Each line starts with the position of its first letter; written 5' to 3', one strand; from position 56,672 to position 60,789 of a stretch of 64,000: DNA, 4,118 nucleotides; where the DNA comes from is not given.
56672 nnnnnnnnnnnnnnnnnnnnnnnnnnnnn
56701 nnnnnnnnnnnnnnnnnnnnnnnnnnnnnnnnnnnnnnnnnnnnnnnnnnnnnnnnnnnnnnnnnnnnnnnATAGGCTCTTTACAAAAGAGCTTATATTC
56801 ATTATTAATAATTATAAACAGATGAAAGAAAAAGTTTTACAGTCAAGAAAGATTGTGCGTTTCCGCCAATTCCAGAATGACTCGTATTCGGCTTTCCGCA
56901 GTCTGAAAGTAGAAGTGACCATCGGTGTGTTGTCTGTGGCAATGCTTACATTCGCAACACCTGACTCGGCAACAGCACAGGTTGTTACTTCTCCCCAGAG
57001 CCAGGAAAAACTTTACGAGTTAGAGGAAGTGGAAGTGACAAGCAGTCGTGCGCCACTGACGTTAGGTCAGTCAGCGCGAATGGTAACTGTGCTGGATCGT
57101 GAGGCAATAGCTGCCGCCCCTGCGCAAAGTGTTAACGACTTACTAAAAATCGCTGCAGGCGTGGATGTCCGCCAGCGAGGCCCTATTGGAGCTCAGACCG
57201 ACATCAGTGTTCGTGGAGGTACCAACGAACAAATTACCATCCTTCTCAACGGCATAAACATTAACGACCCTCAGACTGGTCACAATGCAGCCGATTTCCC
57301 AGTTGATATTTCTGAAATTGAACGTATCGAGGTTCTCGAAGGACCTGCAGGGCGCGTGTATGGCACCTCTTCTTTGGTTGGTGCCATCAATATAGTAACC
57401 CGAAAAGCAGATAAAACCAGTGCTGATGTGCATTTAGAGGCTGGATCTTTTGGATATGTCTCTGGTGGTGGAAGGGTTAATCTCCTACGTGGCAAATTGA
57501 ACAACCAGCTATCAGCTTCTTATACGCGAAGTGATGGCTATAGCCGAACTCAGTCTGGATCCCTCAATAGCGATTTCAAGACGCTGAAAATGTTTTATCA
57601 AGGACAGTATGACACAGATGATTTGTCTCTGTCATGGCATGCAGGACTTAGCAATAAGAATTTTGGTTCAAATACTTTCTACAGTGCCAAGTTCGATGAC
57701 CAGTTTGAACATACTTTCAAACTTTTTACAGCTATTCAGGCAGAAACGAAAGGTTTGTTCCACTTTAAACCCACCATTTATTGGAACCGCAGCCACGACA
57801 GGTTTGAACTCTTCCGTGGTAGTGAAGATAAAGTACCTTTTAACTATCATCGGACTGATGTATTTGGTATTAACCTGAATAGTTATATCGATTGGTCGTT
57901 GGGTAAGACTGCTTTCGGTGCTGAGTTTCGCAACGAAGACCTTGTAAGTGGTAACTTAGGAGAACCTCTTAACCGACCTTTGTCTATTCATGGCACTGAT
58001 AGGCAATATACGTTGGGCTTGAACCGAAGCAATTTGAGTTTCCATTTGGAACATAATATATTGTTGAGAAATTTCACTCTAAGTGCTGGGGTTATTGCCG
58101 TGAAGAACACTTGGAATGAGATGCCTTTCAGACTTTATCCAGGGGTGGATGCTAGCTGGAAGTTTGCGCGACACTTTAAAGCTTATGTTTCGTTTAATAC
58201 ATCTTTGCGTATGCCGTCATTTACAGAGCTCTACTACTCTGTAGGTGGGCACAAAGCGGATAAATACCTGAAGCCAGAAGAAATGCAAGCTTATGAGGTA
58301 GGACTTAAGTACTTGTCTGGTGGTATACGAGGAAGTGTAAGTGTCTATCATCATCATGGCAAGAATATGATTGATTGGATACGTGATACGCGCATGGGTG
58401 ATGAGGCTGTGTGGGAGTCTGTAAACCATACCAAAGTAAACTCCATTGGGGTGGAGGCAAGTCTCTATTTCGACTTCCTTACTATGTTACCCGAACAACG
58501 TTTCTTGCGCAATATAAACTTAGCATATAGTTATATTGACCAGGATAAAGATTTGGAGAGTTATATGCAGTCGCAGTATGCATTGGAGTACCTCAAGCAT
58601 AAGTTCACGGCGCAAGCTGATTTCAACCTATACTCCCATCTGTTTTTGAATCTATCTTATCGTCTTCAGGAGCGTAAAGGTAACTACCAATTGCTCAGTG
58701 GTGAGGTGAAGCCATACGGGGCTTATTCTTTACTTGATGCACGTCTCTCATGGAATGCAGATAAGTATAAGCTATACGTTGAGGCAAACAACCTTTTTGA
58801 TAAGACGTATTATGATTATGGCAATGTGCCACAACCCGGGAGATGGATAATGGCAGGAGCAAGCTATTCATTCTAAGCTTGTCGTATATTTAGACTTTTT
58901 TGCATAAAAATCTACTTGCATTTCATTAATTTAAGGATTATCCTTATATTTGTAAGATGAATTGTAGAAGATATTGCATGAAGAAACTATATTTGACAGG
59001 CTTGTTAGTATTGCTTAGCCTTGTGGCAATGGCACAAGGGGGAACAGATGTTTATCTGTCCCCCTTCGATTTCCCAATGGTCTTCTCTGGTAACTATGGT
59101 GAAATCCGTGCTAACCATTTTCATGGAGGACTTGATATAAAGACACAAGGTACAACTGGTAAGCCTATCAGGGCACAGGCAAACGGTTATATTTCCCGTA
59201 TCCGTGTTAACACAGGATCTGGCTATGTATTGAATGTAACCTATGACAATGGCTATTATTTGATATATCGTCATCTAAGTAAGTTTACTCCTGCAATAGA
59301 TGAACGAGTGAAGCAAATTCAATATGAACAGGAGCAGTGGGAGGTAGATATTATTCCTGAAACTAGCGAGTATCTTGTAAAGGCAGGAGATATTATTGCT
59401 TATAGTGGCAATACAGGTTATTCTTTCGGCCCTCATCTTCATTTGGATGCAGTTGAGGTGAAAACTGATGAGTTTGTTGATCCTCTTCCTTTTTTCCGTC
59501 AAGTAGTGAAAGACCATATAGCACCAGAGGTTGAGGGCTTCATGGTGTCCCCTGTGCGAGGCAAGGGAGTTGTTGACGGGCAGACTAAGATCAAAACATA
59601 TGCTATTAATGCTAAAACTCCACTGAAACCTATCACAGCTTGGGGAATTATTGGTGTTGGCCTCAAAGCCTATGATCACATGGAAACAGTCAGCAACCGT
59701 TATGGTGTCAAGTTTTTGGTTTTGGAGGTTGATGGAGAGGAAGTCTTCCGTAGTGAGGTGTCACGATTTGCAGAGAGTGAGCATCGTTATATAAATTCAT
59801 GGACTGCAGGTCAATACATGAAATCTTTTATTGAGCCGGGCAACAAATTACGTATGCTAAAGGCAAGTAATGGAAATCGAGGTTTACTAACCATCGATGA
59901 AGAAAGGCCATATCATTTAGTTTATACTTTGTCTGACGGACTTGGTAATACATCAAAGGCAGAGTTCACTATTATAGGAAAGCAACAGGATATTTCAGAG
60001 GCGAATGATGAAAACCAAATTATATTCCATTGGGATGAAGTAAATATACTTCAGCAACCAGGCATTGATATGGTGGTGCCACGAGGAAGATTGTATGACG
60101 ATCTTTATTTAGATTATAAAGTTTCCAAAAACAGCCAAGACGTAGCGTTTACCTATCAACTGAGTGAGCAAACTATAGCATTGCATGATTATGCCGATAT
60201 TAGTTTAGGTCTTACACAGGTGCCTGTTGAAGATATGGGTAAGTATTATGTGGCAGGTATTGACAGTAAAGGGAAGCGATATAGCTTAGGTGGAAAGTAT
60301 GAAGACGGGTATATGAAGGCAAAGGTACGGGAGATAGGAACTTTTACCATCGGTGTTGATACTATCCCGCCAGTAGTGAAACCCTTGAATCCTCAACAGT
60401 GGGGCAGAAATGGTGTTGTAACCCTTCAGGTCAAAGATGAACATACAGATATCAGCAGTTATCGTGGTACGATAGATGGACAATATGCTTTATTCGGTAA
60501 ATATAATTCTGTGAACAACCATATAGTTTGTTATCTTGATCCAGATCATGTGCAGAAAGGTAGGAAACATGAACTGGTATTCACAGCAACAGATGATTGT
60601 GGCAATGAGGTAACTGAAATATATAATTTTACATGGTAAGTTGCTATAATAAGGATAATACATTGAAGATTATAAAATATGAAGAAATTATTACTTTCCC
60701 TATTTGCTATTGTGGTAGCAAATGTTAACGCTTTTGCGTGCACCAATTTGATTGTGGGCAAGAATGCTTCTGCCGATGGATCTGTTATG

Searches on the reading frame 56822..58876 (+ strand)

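Call 33: search_protein_families(library=pfam, proteins=[window:56822-58876:+])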
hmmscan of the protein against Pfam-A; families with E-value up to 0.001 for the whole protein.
window:56822-58876:+ (684 aa): 2 families
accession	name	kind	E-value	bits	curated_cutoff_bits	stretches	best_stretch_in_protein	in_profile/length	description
PF00593.30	TonB_dep_Rec_b-barrel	-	4.3e-31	109.7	27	1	234-658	32-436/436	TonB dependent receptor-like, beta-barrel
PF07715.20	Plug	-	7.5e-20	71.9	23.9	1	84-187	5-106/107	TonB-dependent Receptor Plug Domain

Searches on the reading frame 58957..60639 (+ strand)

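Call 112: search_protein_families(library=pfam, proteins=[window:58957-60639:+], max_evalue=0.01)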
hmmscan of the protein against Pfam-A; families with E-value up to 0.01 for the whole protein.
window:58957-60639:+ (560 aa): 1 family
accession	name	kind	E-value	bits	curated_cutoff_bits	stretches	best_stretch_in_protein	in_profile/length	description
PF01551.29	Peptidase_M23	-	1.1e-14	54.8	28.7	2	55-120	2-65/96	Peptidase family M23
